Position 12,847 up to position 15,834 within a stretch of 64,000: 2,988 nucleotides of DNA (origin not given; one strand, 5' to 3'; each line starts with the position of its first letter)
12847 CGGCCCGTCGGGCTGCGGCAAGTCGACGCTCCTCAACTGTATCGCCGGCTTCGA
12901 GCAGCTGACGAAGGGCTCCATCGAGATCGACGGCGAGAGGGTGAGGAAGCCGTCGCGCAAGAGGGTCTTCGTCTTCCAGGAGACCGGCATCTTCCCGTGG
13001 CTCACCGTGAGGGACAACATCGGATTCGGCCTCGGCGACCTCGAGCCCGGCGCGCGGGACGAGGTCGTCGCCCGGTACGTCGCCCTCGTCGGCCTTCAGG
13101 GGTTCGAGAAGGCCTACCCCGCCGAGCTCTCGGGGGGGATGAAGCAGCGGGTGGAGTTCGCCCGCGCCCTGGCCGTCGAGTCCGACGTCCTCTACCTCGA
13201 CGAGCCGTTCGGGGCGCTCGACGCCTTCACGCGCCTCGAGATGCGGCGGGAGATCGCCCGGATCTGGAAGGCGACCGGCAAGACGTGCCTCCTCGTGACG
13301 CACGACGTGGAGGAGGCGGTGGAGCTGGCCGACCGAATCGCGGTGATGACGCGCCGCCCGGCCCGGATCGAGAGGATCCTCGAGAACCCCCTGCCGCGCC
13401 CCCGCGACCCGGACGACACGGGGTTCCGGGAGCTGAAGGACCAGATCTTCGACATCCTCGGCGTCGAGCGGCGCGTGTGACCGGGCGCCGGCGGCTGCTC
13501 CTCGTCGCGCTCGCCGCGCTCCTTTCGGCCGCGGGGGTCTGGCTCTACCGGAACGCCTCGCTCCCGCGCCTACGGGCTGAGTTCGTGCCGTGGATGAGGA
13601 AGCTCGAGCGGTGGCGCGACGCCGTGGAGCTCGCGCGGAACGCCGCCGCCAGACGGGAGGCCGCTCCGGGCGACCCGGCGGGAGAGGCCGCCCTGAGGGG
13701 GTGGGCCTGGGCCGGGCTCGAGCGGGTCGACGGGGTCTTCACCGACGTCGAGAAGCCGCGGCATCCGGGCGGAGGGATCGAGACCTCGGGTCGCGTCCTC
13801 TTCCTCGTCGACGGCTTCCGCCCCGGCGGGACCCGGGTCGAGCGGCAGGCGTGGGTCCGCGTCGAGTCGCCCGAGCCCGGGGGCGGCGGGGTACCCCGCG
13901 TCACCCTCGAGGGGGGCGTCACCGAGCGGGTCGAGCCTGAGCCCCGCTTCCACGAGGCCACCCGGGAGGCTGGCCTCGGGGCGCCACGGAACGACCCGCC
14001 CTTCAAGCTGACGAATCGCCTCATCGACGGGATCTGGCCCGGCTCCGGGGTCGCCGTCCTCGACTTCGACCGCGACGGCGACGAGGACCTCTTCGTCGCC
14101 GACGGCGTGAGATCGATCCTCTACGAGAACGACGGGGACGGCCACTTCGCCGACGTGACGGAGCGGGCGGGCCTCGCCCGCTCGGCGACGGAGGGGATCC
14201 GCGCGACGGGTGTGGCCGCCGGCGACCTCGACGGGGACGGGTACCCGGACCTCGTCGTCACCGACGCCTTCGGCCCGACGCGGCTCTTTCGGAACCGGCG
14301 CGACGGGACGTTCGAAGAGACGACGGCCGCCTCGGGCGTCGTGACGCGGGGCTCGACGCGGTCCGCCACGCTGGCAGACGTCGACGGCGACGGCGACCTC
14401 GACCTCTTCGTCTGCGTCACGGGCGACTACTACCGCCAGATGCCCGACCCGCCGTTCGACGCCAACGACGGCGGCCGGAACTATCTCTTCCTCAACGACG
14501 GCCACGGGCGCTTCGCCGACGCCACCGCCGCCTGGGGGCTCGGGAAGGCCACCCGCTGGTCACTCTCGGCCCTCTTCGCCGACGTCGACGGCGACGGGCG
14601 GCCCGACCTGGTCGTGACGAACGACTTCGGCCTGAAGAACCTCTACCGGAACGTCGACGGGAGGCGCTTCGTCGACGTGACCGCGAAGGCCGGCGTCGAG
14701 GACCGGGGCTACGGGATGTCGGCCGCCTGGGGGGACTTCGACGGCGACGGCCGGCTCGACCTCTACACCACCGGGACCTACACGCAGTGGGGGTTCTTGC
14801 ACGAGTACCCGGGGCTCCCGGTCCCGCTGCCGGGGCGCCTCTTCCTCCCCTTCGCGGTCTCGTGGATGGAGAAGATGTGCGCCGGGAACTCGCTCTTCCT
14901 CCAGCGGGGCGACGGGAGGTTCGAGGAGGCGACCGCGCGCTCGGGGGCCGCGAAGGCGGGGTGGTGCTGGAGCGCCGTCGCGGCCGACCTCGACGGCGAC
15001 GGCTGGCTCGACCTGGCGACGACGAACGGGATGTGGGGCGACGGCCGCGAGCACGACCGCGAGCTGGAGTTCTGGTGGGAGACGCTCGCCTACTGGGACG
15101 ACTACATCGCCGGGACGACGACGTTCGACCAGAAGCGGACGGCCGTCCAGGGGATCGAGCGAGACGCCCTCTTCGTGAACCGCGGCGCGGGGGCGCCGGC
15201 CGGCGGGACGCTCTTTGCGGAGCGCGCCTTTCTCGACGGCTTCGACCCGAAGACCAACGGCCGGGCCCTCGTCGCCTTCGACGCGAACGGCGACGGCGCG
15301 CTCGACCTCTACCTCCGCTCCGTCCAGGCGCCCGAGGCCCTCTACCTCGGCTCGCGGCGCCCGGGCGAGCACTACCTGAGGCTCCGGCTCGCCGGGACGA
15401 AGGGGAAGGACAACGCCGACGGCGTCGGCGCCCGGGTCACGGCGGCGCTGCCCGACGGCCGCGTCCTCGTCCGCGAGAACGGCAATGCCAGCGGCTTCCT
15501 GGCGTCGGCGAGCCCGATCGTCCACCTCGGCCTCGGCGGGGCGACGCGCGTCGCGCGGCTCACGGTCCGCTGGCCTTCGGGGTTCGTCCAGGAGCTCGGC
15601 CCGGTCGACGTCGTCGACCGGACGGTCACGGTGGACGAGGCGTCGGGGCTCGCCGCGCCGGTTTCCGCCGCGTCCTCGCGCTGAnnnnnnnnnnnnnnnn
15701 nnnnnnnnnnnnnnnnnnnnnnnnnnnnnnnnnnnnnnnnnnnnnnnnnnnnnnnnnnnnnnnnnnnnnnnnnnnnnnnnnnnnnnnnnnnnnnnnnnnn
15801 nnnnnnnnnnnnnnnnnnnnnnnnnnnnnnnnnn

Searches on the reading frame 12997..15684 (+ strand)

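Call 68: search_protein_families(library=pfam, proteins=[window:12997-15684:+], max_evalue=0.0001)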
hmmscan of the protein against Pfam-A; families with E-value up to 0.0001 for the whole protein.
window:12997-15684:+ (895 aa): 3 families
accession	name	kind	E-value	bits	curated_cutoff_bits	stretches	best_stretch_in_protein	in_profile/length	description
PF13517.12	FG-GAP_3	-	8.2e-54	180.5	26.9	5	410-472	1-61/61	FG-GAP-like repeat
PF01839.29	FG-GAP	-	1.7e-27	95.2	22.1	3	404-422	3-21/37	FG-GAP repeat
PF07593.17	UnbV_ASPIC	-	2.9e-15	56.4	23.4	1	809-872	1-63/68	ASPIC and UnbV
